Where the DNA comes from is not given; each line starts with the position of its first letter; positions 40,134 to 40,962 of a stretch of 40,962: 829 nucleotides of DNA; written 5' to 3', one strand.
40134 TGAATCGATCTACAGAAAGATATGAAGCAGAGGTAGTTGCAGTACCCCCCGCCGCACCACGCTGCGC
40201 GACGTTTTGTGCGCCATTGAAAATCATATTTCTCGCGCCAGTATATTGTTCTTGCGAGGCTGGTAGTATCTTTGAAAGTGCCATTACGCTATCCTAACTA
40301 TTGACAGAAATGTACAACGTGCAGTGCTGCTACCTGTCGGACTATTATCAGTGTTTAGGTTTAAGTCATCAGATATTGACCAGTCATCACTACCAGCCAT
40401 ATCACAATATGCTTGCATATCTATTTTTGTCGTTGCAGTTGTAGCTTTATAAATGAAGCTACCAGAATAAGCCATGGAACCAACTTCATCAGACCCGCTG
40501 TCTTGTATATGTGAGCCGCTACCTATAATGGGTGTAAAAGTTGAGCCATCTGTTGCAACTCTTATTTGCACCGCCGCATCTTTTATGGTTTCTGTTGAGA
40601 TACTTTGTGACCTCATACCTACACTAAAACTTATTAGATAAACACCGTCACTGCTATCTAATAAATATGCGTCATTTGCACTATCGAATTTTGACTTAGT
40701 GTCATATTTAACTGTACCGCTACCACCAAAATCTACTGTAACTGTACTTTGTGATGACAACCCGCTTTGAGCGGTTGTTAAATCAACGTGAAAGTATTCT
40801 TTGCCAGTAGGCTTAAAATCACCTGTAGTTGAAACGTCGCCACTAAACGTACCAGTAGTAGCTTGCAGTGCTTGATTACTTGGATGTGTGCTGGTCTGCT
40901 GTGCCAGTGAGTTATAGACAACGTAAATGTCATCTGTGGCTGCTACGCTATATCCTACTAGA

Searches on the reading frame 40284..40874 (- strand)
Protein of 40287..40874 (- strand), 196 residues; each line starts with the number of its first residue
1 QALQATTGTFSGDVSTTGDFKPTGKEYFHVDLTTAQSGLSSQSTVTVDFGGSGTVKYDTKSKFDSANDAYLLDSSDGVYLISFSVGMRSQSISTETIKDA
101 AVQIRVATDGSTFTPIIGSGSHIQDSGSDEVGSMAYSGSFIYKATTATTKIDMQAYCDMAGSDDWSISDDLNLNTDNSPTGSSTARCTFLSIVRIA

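Call 5: search_protein_families(library=pfam, proteins=[window:40284-40760:-], max_evalue=1)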
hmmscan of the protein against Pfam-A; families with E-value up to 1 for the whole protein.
window:40284-40760:- (158 aa): 1 family
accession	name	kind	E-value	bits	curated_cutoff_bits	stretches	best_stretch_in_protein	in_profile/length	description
PF11017.14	DUF2855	-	0.059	13.6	30.9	1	4-97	209-292/335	Protein of unknown function (DUF2855)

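Call 6: search_protein_families(library=phrogs, proteins=[window:40284-40760:-], max_evalue=0.1)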
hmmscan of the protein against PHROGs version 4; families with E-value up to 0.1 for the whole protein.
window:40284-40760:- (158 aa): 2 families
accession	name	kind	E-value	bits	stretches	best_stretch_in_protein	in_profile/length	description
phrog_15750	-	unknown function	0.0022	19.1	1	15-66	55-104/168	-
phrog_3026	-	unknown function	0.038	15.2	1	55-88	37-70/79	-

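Call 44: find_homologous_proteins(query=window:40287-40874:-, max_evalue=0.001)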
Query seq(196 aa) (196 aa): 215 proteins with E <= 0.001 among 938 candidates; the best 120 are listed.
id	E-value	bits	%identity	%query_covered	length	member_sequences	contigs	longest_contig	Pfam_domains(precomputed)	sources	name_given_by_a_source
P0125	1.4e-117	408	100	100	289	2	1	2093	-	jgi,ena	jgi:hypothetical protein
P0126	3.1e-111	387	95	99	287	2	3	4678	-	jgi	-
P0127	1.7e-101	356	88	96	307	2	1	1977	-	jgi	-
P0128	1.6e-97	343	84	100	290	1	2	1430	-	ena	-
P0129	3.4e-93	329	81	100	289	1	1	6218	-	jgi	jgi:hypothetical protein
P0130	3.5e-93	329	81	99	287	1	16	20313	-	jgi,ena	-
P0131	3.1e-92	326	81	99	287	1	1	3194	-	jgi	-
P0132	6.2e-92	325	77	96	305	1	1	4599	-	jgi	-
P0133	1.0e-90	321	81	99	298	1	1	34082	-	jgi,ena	jgi:hypothetical protein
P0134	4.0e-87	309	87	88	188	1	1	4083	-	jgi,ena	-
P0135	1.8e-86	307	76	99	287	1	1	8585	-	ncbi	-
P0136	5.2e-86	305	75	100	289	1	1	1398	-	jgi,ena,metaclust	metaclust:\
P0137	1.3e-85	304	85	88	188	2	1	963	-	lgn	-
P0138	2.0e-85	303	84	88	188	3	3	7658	-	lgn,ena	-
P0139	2.1e-85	303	76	99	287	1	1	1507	-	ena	-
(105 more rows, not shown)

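Call 48: search_solved_structures(query=A4, max_evalue=10)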
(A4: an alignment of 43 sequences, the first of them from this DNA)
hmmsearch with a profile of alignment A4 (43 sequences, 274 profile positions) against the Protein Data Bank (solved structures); distinct sequences matched with E-value up to 10: 1.
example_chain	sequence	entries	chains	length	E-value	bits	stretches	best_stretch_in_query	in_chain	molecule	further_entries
9hvj_A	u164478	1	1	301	0.49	12.9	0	12-102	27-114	Cache domain protein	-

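Call 54: predict_structure(alignment_id=A4)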
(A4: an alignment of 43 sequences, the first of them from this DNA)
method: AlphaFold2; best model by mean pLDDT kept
length: 196 residues; sequences in the alignment: 43
mean_pLDDT: 88.6   pTM: 0.82
mean pLDDT of the five models: 88.6, 88.0, 86.9, 86.4, 86.1
residues with pLDDT >= 90: 125; 70-90: 49; 50-70: 18; < 50: 4
segments of 3 or more residues with pLDDT < 50: none
pLDDT, mean of each block of 10 residues (from residue 1): 54 64 76 96 96 88 88 88 97 93 96 96 86 96 92 97 94 91 93 92
secondary structure, 60 per line:
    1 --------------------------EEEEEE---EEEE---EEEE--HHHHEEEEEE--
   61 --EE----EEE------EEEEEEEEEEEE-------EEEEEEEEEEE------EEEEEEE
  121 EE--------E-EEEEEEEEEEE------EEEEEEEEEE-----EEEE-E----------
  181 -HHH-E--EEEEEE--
elements in order: E27-32 E36-39 E43-46 H49-52 E53-58 E69-71 E78-89 E97-107 E114-122 E133-143 E150-159 E165-168 E189-194

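Call 59: fold_search(model_id=the predicted structure, library=pdb)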
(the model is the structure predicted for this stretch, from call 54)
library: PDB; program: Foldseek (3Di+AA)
matches with E <= 10: 1695; with E <= 0.001: 215
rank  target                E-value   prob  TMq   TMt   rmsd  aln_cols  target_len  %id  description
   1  9eul                  1.1e-06  1.00  0.56  0.30   4.2       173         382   12  Cryo-EM structure of Staphylococcus aureus bacteriophage phi812 central spike protein - knob and petal domains (released 2025-04-09)
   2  1rj7_H                1.6e-06  1.00  0.50  0.67   5.4       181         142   14  Crystal structure of EDA-A1 (released 2003-12-09)
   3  4d7y                  2.9e-06  1.00  0.52  0.75   4.6       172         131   13  Crystal structure of mouse C1QL1 globular domain (released 2015-01-28)
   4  1rj7_K                3.6e-06  1.00  0.49  0.64   6.0       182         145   15  Crystal structure of EDA-A1 (released 2003-12-09)
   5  4qq2_C                4.0e-06  1.00  0.50  0.72   4.2       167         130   11  Crystal structure of C1QL1 (released 2015-04-15)
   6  6fxn_A                4.0e-06  1.00  0.51  0.67   5.0       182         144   11  Crystal structure of human BAFF in complex with Fab fragment of anti-BAFF antibody belimumab (released 2018-04-04)
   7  9k09_A                4.0e-06  1.00  0.56  0.33   5.3       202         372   10  Cyanophage A4 portal-tail complex (released 2025-04-09)
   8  2o0o_A                4.0e-06  1.00  0.47  0.59   7.5       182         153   12  Crystal structure of TL1A (released 2007-10-30)
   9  3mi8_A                4.2e-06  1.00  0.52  0.68   4.6       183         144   12  The structure of TL1A-DCR3 COMPLEX (released 2011-02-23)
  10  3urf_A                4.9e-06  1.00  0.56  0.69   5.4       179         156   13  Human RANKL/OPG complex (released 2012-07-11)
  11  1rj7_E                4.9e-06  1.00  0.49  0.62   6.8       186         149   14  Crystal structure of EDA-A1 (released 2003-12-09)
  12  4qqh                  5.5e-06  1.00  0.51  0.74   4.7       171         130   10  Crystal structure of C1QL3 in space group H32 (released 2015-04-15)
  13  8ke9_A                5.5e-06  1.00  0.55  0.50   4.0       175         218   14  The CBD domain of cyanophage A-1(L) short tail fiber (released 2024-04-10)
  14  6a3v_E                6.1e-06  1.00  0.55  0.70   4.5       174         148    9  Complex structure of human 4-1BB and 4-1BBL (released 2018-10-10)
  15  6a3v_A                7.6e-06  1.00  0.56  0.71   5.3       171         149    9  Complex structure of human 4-1BB and 4-1BBL (released 2018-10-10)
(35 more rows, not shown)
